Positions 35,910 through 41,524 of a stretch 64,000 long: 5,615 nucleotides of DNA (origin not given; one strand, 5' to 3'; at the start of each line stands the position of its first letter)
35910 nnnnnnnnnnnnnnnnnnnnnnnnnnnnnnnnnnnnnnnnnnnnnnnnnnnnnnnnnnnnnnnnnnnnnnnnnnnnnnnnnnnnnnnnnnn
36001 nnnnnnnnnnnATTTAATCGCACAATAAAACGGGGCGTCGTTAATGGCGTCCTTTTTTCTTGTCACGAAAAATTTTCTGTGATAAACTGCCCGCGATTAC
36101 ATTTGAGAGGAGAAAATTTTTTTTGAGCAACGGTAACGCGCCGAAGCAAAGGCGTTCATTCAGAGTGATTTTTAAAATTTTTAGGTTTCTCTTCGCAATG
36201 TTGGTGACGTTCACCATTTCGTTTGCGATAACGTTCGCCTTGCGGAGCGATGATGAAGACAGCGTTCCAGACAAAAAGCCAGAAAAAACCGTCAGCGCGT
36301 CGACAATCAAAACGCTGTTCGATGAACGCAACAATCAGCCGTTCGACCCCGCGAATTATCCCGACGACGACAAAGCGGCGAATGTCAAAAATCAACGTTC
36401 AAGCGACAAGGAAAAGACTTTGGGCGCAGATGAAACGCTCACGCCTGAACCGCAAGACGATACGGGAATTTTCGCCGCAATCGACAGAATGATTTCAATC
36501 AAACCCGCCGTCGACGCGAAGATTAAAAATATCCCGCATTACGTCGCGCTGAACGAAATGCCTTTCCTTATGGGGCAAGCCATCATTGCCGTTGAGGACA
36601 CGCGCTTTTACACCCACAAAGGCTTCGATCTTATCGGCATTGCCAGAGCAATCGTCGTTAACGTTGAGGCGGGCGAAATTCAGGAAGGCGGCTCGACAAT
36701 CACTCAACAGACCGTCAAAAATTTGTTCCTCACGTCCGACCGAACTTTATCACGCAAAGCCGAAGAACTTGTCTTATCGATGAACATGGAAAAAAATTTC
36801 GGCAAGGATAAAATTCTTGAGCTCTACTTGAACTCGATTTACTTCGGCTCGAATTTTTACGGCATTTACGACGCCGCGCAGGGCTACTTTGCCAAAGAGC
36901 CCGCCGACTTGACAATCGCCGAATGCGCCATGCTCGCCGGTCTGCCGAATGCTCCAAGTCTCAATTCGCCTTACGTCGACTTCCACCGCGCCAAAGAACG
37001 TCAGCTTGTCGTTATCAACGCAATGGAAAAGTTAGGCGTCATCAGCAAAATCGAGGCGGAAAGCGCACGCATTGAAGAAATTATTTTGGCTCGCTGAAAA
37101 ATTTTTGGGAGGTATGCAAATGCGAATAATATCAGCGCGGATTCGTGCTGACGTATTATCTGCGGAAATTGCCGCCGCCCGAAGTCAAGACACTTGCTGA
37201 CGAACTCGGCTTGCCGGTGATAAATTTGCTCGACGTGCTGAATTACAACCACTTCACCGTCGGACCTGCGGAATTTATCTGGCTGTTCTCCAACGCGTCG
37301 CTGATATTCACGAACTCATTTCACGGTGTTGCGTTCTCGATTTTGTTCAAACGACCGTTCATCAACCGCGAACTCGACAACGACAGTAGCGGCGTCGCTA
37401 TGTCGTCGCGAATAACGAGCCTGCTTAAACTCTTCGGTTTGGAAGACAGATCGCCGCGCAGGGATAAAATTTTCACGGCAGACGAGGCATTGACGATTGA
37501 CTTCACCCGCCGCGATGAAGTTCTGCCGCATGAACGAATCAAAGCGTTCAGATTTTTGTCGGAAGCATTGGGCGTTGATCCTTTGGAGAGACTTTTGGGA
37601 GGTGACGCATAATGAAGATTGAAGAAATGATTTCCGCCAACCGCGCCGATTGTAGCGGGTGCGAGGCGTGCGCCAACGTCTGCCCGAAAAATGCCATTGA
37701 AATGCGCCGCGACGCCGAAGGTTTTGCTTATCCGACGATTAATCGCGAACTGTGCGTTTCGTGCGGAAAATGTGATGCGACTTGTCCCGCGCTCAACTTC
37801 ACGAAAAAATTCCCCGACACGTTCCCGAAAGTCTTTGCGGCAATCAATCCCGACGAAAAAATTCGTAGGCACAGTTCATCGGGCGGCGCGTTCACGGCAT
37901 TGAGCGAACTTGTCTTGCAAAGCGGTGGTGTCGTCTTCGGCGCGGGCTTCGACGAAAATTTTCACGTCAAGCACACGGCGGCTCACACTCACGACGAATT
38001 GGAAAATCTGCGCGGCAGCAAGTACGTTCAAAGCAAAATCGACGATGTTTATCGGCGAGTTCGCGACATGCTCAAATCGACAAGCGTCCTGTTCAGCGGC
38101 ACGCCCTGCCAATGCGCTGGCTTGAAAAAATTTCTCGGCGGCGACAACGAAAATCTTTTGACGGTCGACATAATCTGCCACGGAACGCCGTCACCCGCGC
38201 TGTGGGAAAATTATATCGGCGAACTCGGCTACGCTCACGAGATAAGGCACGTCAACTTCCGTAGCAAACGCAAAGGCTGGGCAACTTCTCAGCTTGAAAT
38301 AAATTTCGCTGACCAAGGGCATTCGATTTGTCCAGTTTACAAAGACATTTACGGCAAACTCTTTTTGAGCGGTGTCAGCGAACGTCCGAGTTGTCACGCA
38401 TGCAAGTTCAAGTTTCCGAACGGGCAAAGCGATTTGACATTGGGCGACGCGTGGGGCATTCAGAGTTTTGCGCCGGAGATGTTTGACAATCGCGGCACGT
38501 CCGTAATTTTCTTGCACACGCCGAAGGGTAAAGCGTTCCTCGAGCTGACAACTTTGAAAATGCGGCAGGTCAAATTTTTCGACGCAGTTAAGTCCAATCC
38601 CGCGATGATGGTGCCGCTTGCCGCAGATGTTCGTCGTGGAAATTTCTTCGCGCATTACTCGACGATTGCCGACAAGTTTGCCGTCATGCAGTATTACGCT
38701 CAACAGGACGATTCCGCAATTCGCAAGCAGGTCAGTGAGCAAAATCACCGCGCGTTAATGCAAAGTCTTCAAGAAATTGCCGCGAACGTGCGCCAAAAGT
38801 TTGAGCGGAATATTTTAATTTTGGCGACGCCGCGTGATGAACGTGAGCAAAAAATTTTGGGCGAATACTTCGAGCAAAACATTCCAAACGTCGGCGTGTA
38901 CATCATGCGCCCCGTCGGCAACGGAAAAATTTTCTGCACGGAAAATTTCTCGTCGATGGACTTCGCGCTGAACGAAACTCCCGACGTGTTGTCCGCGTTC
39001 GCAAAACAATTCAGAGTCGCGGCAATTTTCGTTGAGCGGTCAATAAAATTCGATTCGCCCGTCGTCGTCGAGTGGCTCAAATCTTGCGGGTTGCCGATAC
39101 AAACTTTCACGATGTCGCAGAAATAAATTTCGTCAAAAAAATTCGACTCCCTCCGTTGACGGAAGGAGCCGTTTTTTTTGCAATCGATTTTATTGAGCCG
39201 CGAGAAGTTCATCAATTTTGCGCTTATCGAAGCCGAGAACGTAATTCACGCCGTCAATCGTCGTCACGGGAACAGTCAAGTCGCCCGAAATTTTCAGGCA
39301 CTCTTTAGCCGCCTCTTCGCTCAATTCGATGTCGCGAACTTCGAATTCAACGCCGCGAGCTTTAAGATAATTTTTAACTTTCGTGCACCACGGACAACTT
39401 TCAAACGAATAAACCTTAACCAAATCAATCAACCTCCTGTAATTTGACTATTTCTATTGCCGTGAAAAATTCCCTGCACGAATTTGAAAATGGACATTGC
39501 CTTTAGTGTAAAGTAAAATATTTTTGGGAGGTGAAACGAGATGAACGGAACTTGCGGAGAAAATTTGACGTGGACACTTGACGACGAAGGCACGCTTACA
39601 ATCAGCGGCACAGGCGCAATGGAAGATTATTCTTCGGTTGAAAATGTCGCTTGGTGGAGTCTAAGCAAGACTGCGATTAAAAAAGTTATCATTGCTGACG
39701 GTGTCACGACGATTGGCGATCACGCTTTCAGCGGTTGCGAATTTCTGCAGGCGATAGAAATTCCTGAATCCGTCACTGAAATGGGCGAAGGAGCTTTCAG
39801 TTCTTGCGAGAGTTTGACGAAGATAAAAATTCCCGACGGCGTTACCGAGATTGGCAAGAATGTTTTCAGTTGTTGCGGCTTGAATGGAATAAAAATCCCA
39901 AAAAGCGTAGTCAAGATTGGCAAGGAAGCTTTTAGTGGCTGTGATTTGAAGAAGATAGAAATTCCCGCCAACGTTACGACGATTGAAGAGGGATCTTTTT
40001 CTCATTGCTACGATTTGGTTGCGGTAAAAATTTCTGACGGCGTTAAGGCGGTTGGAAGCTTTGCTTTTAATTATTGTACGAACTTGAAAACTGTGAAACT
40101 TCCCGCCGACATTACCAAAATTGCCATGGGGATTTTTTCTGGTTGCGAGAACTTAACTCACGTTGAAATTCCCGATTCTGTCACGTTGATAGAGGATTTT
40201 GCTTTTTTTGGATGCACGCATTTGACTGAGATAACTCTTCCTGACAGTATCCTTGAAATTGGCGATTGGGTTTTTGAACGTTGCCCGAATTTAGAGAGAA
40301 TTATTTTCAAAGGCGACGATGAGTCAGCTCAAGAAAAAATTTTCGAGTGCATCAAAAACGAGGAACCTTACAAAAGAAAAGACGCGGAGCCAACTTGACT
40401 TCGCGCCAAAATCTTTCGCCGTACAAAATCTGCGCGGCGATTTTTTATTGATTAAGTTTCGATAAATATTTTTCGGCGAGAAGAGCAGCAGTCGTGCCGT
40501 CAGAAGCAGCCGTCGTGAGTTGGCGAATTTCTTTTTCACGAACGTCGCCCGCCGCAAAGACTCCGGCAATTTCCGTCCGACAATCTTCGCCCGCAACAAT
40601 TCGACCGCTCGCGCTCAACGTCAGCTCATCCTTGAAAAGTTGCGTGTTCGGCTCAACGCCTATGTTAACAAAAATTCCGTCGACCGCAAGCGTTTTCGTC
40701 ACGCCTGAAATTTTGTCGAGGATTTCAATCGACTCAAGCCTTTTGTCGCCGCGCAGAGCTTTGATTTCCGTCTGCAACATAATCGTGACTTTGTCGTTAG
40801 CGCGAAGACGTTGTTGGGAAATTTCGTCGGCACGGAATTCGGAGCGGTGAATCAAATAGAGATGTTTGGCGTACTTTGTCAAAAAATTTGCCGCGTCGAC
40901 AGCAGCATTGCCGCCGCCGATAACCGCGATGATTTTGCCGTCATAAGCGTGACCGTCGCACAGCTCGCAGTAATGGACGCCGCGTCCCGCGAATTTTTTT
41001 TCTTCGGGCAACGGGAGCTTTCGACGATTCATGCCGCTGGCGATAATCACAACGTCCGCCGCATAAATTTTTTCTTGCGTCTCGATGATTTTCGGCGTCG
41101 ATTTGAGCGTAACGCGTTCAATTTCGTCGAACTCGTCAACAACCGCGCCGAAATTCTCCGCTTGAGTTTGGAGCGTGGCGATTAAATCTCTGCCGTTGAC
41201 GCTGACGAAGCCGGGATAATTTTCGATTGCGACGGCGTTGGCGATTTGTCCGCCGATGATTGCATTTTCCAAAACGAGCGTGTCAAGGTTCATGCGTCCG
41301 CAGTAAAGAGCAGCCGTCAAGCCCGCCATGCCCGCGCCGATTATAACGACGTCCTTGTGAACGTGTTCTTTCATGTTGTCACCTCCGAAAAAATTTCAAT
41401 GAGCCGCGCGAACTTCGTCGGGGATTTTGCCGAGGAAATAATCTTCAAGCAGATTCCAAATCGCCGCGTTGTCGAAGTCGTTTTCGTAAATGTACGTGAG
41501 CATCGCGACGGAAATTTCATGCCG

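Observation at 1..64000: Extreme over-representation of the octamer palindrome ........, HIP1- or uptake-sequence-like in density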

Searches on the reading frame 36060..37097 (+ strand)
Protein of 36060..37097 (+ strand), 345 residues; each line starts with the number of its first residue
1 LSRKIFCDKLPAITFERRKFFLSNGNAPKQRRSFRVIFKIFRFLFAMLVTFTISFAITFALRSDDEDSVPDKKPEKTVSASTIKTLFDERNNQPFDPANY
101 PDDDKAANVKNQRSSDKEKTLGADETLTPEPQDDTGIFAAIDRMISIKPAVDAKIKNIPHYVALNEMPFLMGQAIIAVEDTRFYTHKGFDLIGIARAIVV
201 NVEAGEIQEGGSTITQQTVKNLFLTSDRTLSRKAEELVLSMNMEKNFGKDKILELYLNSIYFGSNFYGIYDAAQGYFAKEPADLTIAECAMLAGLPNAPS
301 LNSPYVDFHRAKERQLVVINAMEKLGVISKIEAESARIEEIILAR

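Call 34: search_protein_families(library=pfam, proteins=[window:36060-37097:+], max_evalue=0.0001)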
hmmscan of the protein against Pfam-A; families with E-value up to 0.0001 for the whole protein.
window:36060-37097:+ (345 aa): 1 family
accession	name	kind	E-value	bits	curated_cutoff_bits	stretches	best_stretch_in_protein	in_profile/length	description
PF00912.28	Transgly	-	7.5e-63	211.6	27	1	160-322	15-177/178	Transglycosylase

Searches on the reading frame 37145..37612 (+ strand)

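Call 34: search_protein_families(library=pfam, proteins=[window:37145-37612:+], max_evalue=0.0001)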
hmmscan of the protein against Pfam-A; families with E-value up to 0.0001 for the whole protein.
window:37145-37612:+ (155 aa): 1 family
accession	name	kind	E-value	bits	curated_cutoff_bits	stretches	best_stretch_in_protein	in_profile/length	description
PF04230.19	PS_pyruv_trans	-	4.8e-09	37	25.3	1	33-74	234-275/280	Polysaccharide pyruvyl transferase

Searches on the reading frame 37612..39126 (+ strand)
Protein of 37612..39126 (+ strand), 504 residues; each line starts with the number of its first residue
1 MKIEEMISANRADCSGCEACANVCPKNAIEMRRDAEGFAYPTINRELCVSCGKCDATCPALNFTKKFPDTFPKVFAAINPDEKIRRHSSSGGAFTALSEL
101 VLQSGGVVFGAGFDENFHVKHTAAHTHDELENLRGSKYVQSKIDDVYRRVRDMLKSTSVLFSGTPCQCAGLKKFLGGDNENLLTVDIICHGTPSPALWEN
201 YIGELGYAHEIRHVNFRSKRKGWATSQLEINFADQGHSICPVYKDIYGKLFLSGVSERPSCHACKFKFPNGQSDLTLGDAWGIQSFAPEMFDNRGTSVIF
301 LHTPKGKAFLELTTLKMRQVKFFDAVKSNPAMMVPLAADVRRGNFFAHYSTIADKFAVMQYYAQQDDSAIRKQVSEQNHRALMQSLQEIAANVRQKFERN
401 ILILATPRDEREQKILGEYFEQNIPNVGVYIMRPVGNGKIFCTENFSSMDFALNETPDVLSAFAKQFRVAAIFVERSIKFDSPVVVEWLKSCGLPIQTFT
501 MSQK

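Call 5: search_protein_families(library=pfam, proteins=[window:37612-39126:+])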
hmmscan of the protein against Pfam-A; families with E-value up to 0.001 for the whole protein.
window:37612-39126:+ (504 aa): 13 families
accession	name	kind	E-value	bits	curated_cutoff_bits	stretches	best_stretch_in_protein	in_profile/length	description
PF04432.18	FrhB_FdhB_C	-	9.6e-21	74.7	23.3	1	158-311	3-134/150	Coenzyme F420 hydrogenase/dehydrogenase, beta subunit C terminus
PF12838.12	Fer4_7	-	5.7e-10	39.9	27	1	14-60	2-50/52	4Fe-4S dicluster domain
PF04422.18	FrhB_FdhB_N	-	3.4e-09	37.2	22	1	74-144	1-74/78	Coenzyme F420 hydrogenase/dehydrogenase, beta subunit N-term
PF13237.11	Fer4_10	-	7.1e-08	32.7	25.5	1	42-60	3-21/53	4Fe-4S dicluster domain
PF14697.11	Fer4_21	-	2.9e-07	31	35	1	4-31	31-59/59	4Fe-4S dicluster domain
PF13187.11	Fer4_9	-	3.3e-07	30.7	27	1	13-60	1-49/52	4Fe-4S dicluster domain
PF00037.32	Fer4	-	3.4e-07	30.2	21.1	1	10-30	4-24/24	4Fe-4S binding domain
PF13183.11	Fer4_8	-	2.2e-06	28.5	27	0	47-73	4-31/68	4Fe-4S dicluster domain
PF13484.11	Fer4_16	-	5.8e-06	27.4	30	0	14-32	2-20/66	4Fe-4S double cluster binding domain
PF12837.12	Fer4_6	-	6.6e-06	26.3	25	0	41-60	2-21/24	4Fe-4S binding domain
PF13746.11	Fer4_18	-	0.00049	20.7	27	0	5-51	52-94/114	4Fe-4S dicluster domain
PF25160.1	LdpA_Fe-S-bd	-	0.00053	20.2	27.6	1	18-60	7-40/49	LdpA Fe-S cluster-binding domain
PF12797.12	Fer4_2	-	0.00062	20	24.5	0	40-60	2-22/22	4Fe-4S binding domain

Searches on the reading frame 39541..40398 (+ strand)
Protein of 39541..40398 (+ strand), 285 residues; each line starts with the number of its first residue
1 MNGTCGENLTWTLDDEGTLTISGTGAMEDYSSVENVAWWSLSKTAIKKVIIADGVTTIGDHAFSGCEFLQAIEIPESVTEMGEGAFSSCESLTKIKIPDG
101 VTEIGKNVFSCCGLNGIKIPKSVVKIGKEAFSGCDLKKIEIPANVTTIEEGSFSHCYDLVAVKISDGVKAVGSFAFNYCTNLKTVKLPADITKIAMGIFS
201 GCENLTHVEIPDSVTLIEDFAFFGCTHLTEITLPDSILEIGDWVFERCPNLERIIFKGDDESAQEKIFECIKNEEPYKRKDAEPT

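Call 34: search_protein_families(library=pfam, proteins=[window:39541-40398:+], max_evalue=0.0001)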
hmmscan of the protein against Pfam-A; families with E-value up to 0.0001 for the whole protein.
window:39541-40398:+ (285 aa): 2 families
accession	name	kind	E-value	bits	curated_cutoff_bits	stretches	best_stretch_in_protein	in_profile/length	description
PF13306.12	LRR_5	-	1.7e-65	219.1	27.7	2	43-159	10-126/127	BspA type Leucine rich repeat region (6 copies)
PF13855.12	LRR_8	-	7.8e-08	32.4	27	0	191-233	13-56/61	Leucine rich repeat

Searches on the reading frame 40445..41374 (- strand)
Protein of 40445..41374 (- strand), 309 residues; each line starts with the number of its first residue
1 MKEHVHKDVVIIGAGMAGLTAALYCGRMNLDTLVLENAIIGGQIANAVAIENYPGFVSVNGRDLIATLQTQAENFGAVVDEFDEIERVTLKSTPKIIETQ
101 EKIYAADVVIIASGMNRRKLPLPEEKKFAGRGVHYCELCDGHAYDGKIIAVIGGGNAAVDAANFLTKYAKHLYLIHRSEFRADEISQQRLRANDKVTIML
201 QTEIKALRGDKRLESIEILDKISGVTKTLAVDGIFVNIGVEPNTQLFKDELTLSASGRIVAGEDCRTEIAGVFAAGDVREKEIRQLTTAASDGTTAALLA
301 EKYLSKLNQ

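Call 34: search_protein_families(library=pfam, proteins=[window:40445-41374:-], max_evalue=0.0001)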
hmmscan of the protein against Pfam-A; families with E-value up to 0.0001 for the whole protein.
window:40445-41374:- (309 aa): 11 families
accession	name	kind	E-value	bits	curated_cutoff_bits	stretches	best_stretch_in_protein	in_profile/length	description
PF07992.20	Pyr_redox_2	-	9.5e-45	153.7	26.1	1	7-293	1-291/291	Pyridine nucleotide-disulphide oxidoreductase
PF13738.12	Pyr_redox_3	-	2e-22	80.3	30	1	48-276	63-305/305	Pyridine nucleotide-disulphide oxidoreductase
PF00070.33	Pyr_redox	-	1.2e-12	48.6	22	1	149-218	2-79/82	Pyridine nucleotide-disulphide oxidoreductase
PF13450.12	NAD_binding_8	-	5.9e-08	33.3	21.9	1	11-55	1-42/68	NAD(P)-binding Rossmann-like domain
PF01266.30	DAO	-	1.1e-07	32.2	27.9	1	8-43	1-38/353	FAD dependent oxidoreductase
PF01946.23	Thi4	-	2.6e-07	30.5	26.2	1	2-42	13-55/235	Thi4 family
PF12831.13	FAD_oxidored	-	5.3e-07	29.7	27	1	8-48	1-42/416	FAD dependent oxidoreductase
PF01134.28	GIDA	-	1.7e-06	27.8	22.1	0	8-46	1-37/391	Glucose inhibited division protein A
PF03486.20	HI0933_like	-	6e-06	26.3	50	0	8-38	2-32/244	HI0933-like protein Rossmann domain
PF00890.30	FAD_binding_2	-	1.7e-05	24.7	20.4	1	8-46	1-40/414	FAD binding domain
PF00743.25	FMO-like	-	2.7e-05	23.2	22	0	103-177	136-214/532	Flavin-binding monooxygenase-like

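Call 37: find_encoding_contigs(protein=window:40445-41374:-, flank=10000, max_places=10)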
Protein window:40445-41374:- (309 aa): no gene with exactly this product is on record in the collection.
